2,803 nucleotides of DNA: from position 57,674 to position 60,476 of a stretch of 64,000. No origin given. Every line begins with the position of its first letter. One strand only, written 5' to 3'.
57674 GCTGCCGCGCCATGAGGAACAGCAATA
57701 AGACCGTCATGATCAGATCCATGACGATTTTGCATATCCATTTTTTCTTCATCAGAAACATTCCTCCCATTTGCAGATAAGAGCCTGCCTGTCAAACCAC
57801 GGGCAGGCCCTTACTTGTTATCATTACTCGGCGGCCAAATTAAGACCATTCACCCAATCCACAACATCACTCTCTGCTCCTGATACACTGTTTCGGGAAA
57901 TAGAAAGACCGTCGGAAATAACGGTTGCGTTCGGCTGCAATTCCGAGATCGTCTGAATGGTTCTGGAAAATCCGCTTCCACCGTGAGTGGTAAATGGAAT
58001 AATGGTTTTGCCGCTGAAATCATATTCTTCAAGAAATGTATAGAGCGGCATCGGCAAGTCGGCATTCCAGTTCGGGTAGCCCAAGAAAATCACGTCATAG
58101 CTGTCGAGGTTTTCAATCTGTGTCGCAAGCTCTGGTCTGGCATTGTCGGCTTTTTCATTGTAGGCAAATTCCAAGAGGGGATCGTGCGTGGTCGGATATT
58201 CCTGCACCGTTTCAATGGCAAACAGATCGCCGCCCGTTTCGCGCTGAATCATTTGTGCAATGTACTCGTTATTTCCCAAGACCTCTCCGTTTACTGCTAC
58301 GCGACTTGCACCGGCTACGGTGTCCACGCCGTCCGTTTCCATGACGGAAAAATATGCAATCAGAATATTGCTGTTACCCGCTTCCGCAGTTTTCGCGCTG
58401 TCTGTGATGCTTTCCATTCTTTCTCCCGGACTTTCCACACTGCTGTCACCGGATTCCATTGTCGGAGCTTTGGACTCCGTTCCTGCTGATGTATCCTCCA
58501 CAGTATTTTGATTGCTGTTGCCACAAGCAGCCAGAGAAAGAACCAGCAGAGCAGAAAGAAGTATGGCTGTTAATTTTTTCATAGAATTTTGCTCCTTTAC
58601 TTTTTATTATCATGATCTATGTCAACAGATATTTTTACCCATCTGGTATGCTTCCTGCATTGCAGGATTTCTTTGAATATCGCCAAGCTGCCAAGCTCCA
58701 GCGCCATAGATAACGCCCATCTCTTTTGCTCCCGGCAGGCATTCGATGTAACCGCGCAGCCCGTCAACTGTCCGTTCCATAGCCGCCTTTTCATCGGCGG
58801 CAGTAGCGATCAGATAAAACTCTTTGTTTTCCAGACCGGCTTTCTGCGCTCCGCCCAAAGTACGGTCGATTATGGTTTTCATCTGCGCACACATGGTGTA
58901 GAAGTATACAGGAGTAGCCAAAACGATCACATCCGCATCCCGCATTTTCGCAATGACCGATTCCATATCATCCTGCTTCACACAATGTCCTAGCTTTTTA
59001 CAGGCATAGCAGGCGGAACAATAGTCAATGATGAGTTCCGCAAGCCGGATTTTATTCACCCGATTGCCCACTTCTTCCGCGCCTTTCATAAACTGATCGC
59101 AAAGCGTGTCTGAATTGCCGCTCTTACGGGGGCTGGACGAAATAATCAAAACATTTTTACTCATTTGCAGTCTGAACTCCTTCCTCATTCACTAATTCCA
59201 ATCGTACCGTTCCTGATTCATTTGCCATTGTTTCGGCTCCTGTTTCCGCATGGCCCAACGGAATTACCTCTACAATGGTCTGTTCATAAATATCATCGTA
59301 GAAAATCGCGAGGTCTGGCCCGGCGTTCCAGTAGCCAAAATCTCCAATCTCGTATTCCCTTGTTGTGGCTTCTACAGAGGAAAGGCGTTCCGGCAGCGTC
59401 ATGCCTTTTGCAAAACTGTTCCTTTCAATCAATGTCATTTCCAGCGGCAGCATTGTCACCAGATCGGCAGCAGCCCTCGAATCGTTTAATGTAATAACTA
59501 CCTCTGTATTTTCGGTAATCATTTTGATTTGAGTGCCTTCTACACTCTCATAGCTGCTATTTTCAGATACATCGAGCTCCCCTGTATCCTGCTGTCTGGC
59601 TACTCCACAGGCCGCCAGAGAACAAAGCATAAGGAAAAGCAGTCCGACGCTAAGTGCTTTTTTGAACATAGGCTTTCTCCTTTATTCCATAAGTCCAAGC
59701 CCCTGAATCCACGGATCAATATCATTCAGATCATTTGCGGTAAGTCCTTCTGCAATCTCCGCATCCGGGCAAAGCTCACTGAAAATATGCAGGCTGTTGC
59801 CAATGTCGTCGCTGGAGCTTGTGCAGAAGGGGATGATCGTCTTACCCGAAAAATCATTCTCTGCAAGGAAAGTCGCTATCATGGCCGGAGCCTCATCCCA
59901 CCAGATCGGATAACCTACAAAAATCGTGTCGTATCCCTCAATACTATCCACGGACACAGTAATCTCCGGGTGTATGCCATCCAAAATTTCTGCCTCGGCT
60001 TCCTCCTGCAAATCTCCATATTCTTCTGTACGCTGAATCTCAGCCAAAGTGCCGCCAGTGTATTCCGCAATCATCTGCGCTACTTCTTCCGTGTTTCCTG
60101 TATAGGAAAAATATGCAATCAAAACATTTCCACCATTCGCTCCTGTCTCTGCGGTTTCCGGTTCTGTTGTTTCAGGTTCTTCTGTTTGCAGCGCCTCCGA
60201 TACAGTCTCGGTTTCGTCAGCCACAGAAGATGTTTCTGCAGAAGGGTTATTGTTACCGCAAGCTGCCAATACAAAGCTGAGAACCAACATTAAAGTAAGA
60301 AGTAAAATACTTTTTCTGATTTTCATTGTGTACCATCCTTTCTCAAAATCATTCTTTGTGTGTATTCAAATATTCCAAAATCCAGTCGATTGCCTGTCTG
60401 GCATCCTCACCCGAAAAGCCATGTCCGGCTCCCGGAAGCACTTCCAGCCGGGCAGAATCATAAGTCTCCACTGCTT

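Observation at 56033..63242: Cluster of extracytoplasmic flavodoxin-like lipoproteins with secreted ApbE flavin transferase, a DUF4405-like membrane protein and cytoplasmic flavin/Fe-S reductases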

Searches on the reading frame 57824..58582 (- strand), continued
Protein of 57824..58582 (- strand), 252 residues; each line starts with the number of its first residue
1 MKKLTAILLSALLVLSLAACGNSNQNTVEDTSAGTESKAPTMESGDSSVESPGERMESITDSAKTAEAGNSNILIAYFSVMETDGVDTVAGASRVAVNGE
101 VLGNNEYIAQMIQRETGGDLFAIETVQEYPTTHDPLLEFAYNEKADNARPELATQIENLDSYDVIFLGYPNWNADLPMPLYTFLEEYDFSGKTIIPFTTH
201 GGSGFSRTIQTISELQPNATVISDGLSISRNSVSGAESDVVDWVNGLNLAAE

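Call 60: fold_search(model_id=the predicted structure, library=pdb)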
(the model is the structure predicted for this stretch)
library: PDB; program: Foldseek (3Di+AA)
matches with E <= 10: 902; with E <= 0.001: 47
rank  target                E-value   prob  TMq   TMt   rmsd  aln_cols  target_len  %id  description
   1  4ici                  3.5e-10  1.00  0.49  0.73   4.2       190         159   26  Crystal structure of a putative flavoprotein (BACEGG_01620) from Bacteroides eggerthii DSM 20697 at 1.40 A resolution (released 2013-01-02)
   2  4j8p                  2.4e-09  1.00  0.46  0.71   4.6       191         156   23  Crystal structure of a Putative flavoprotein (BACUNI_04544) from Bacteroides uniformis ATCC 8492 at 1.50 A resolution (released 2013-03-13)
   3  3klb                  1.5e-08  1.00  0.50  0.73   4.3       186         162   24  Crystal structure of Putative Flavoprotein in Complex with FMN (YP_213683.1) from Bacteroides fragilis NCTC 9343 at 1.75 (released 2010-01-26)
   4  2mwm_MODEL_1_A        1.6e-07  1.00  0.46  0.71   4.6       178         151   16  NMR structure of the protein YP_193882.1 from Lactobacillus acidophilus NCFM in presence of FMN (released 2014-12-10)
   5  3edo_B                7.4e-07  1.00  0.44  0.70   5.0       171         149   19  Crystal structure of Flavoprotein in Complex with FMN (YP_193882.1) from Lactobacillus acidophilus NCFM at 1.20 A reso (released 2008-09-30)
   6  3edo_A                7.9e-07  1.00  0.44  0.70   4.9       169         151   19  Crystal structure of Flavoprotein in Complex with FMN (YP_193882.1) from Lactobacillus acidophilus NCFM at 1.20 A reso (released 2008-09-30)
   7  6gaq_A                9.9e-06  1.00  0.40  0.64   7.3       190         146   18  Crystal structure of oxidised Flavodoxin 2 from Bacillus cereus (released 2018-09-05)
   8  1ahn                  2.8e-05  1.00  0.39  0.56   5.3       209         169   18  E. COLI FLAVODOXIN AT 2.6 ANGSTROMS RESOLUTION (released 1997-12-10)
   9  8hgq                  5.7e-05  1.00  0.39  0.55   6.1       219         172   16  The apo-flavodoxin dimer from Synechococcus elongatus PCC 7942 (released 2022-12-14)
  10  4ltd                  5.7e-05  1.00  0.41  0.53   8.0       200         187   12  Crystal structures of NADH:FMN oxidoreductase (EMOB) - apo form (released 2013-08-07)
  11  5ljp                  7.9e-05  1.00  0.39  0.55   5.8       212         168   16  E20K/I59A/E72K/I92A/D126K/A142V FLAVODOXIN FROM ANABAENA (released 2017-08-02)
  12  1sqs_A                7.9e-05  1.00  0.37  0.40   7.9       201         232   13  X-Ray Crystal Structure Protein SP1951 of Streptococcus pneumoniae. Northeast Structural Genomics Consortium Target Sp (released 2004-03-30)
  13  2oys_A                8.5e-05  1.00  0.39  0.42   8.2       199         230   12  Crystal Structure of SP1951 protein from Streptococcus pneumoniae in complex with FMN, Northeast Structural Genomics T (released 2007-03-06)
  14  1obv                  1.0e-04  1.00  0.38  0.54   6.0       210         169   16  Y94F flavodoxin from Anabaena (released 2003-04-24)
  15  8hgr                  1.2e-04  1.00  0.38  0.53   6.8       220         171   17  The apo-flavodoxin monomer from Synechococcus elongatus PCC 7942 (released 2022-12-14)
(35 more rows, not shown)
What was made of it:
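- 57824..58582 (-): g7: Flavodoxin_4 lipoprotein with the flavinylation insert. Predicted ApbE substrate. The closest folds are 4ICI, 4J8P and 3KLB (call 60).
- The model's closest folds are the Flavodoxin_4 structures 4ICI, 4J8P and 3KLB (call 60).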

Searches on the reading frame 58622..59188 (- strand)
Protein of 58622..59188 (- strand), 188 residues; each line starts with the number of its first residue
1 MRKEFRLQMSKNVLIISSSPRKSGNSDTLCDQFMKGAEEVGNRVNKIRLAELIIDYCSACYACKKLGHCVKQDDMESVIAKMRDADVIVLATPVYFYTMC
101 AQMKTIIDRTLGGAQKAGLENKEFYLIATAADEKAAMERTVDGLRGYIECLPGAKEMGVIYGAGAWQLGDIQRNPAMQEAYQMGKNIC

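Call 3: search_protein_families(library=pfam, proteins=[window:58622-59188:-], max_evalue=0.01)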
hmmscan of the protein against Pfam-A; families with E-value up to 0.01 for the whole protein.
window:58622-59188:- (188 aa): 2 families
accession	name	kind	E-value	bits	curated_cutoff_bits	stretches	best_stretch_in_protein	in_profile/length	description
PF03358.20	FMN_red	-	2.1e-23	83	24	1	12-138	2-123/152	NADPH-dependent FMN reductase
PF02525.22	Flavodoxin_2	-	5.2e-18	65.9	27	1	11-138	1-142/198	Flavodoxin-like fold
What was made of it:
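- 58622..59164 (-): g6: cytoplasmic FMN_red-family protein with a compact four-Cys motif (iron-sulfur-flavoprotein-like). Pfam FMN_red E 2e-23 (call 3).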

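Call 4: search_protein_families(library=ncbifam, proteins=[window:58622-59188:-], max_evalue=0.01)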
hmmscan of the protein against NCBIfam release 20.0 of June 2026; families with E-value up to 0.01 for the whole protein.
window:58622-59188:- (188 aa): 9 families
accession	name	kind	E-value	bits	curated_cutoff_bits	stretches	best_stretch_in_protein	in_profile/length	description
NF002999.0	PRK03767.1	equivalog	7.8e-08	32.3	141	1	24-141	13-126/200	NAD(P)H:quinone oxidoreductase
TIGR03567.1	FMN_reduc_SsuE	equivalog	2e-07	31.1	164.05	1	12-109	1-90/171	NADPH-dependent FMN reductase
NF007280.0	PRK09739.1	equivalog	3.1e-07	30.2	162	1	10-139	3-138/199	NAD(P)H oxidoreductase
TIGR01755.1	flav_wrbA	equivalog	4.8e-06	26.7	132.5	1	26-141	14-125/197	NAD(P)H:quinone oxidoreductase type IV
NF002044.1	PRK00871.1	equivalog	2.9e-05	23.5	210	1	80-139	50-114/170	glutathione-regulated potassium-efflux system oxidoreductase KefF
NF002370.0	PRK01355.1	subfamily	9e-05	22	143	1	12-110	3-103/199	FMN-dependent NADH-azoreductase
TIGR03566.1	FMN_reduc_MsuE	equivalog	0.00011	22.1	212.5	1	14-136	3-116/174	FMN reductase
NF003430.0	PRK04930.1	equivalog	0.00031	20.2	240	1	79-138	56-120/184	glutathione-regulated potassium-efflux system ancillary protein KefG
NF007859.0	PRK10569.1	equivalog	0.0055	16.5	225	1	13-108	3-90/191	NADPH-dependent FMN reductase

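Call 46: search_solved_structures(query=window:58622-59164:-, max_evalue=0.001, show_alignments=1)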
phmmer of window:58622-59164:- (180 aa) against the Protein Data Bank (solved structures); distinct sequences matched with E-value up to 0.001: 3.
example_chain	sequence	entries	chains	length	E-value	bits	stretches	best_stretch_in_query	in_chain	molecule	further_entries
7d38_A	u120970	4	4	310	1.3e-12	51.1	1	8-101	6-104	Cd1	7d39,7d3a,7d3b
1rli_A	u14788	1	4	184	5.6e-06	29.5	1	4-124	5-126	Trp Repressor Binding Protein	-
4la4_A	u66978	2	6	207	3.7e-05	26.9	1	26-136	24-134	NAD(P)H dehydrogenase (quinone)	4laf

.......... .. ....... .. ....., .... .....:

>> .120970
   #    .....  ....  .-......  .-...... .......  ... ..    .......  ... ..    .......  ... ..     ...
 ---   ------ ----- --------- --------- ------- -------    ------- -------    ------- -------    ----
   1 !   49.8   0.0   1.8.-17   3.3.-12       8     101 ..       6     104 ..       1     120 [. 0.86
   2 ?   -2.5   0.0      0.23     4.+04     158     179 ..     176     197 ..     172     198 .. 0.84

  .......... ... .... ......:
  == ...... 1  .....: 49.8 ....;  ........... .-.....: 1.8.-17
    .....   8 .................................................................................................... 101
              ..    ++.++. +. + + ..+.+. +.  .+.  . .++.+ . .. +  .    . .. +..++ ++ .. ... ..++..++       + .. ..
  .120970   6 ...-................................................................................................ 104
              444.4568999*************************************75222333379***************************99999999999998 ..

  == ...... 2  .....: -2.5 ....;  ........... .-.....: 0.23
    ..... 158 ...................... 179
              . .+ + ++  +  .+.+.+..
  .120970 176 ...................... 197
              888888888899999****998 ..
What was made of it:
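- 58622..59164 (-): The best solved match is the N-terminal 100 residues of flavone reductase 7D38, including the Cys motif (call 46).
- On Iron-sulfur flavoprotein (Isf): No solved Isf structure was matched; the best hit is flavone reductase 7D38 over its N-terminal part only (call 46).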

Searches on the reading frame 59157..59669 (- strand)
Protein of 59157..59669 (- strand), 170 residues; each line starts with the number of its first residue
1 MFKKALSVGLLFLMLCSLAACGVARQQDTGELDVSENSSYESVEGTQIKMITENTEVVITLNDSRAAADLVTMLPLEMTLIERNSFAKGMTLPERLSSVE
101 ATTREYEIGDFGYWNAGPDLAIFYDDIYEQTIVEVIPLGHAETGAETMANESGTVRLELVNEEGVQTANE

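Call 3: search_protein_families(library=pfam, proteins=[window:59157-59669:-], max_evalue=0.01)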
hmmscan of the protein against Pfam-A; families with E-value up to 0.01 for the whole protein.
window:59157-59669:- (170 aa): 2 families
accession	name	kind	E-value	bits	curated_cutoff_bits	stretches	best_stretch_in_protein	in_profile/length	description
PF18050.6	Cyclophil_like2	-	5.2e-24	85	22.7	1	50-158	1-113/115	Cyclophilin-like family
PF04126.18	Cyclophil_like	-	3.6e-05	24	27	1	47-148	2-108/120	Cyclophilin-like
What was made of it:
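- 59157..59669 (-): g5: cyclophilin-like (PF18050) lipoprotein of unknown function. Pfam Cyclophil_like2 E 5e-24 (call 3).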

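Call 4: search_protein_families(library=ncbifam, proteins=[window:59157-59669:-], max_evalue=0.01)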
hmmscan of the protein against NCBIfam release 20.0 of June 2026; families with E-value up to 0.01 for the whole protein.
window:59157-59669:- (170 aa): 1 family
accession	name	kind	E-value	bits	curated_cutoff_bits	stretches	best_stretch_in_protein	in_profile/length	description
NF058647.1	lipo_LytA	equivalog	0.0018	18.5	110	1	3-45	2-46/107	acidic lipoprotein LytA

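Call 39: search_solved_structures(query=window:59157-59669:-, max_evalue=0.01)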
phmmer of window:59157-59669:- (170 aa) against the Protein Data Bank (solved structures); distinct sequences matched with E-value up to 0.01: 0.
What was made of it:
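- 59157..59669 (-): No solved relative by sequence (call 39).
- Tried and rejected: No hit (call 39).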

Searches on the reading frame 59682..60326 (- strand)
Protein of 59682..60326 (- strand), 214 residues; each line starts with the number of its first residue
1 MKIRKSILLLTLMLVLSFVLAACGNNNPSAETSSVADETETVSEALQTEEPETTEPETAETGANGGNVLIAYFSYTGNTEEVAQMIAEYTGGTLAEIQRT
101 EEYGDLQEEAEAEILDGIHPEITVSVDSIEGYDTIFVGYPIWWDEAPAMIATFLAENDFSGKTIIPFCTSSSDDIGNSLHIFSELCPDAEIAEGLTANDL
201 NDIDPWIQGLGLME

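Call 3: search_protein_families(library=pfam, proteins=[window:59682-60326:-], max_evalue=0.01)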
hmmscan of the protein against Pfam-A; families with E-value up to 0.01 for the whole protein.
window:59682-60326:- (214 aa): 3 families
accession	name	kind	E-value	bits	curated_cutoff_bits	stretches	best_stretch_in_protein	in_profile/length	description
PF12682.12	Flavodoxin_4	-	8.6e-28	97.2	24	1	67-206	1-151/155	Flavodoxin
PF12641.12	Flavodoxin_3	-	1.6e-05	25.2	27.5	1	69-169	1-76/160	Flavodoxin domain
PF12724.12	Flavodoxin_5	-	0.00016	22.4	27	0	69-97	1-28/145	Flavodoxin domain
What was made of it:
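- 59682..60326 (-): g4: Flavodoxin_4 lipoprotein without a flavinylation insert. Predicted to bind FMN non-covalently outside the cytoplasm. Pfam E 8.6e-28 (call 3).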

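Call 4: search_protein_families(library=ncbifam, proteins=[window:59682-60326:-], max_evalue=0.01)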
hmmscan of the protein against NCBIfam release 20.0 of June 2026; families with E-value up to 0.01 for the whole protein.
window:59682-60326:- (214 aa): 16 families
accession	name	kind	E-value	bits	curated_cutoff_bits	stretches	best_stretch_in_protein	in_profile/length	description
NF005501.0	PRK07116.1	subfamily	2.1e-36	124.8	198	1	67-210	5-159/161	flavodoxin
NF005389.0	PRK06934.1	equivalog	9.7e-27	93.7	172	1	50-196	45-195/221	flavodoxin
NF038196.1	ferrodoxin_EFR1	subfamily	1.2e-10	41.8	75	1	70-190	1-99/242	EFR1 family ferrodoxin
NF006735.0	PRK09267.1-1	equivalog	5.4e-05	23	315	0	118-174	33-93/176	flavodoxin FldA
NF006737.0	PRK09267.1-3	equivalog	6.2e-05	22.7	238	0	69-99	5-35/174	flavodoxin FldA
TIGR01753.1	flav_short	equivalog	0.00013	22.4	123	1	68-100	1-33/140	flavodoxin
TIGR01754.1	flav_RNR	hypoth_equivalog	0.00043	20.2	163.8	1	68-96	3-31/140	putative ribonucleotide reductase-associated flavodoxin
NF005246.0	PRK06756.1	subfamily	0.00049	20.1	130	0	68-118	4-53/148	flavodoxin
NF007280.0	PRK09739.1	equivalog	0.00084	19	162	1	120-154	68-102/199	NAD(P)H oxidoreductase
NF005216.0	PRK06703.1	subfamily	0.00093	19.3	127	0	68-99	4-35/151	flavodoxin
NF045774.1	cytochro_C551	exception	0.002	18.1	118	1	9-41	5-37/110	cytochrome c551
NF045594.1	flavodox_BilS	equivalog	0.0025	17.8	155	1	69-170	2-77/160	flavodoxin family protein BilS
NF041941.1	lipo_FMN_PplA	exception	0.0053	16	325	1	2-52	1-51/302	extracellular electron transfer flavoprotein PplA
NF040528.1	SP_0198_lipo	equivalog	0.0059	16.6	100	1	6-59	2-52/144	SP_0198 family lipoprotein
NF002999.0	PRK03767.1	equivalog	0.0074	16.1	141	0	67-155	3-93/200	NAD(P)H:quinone oxidoreductase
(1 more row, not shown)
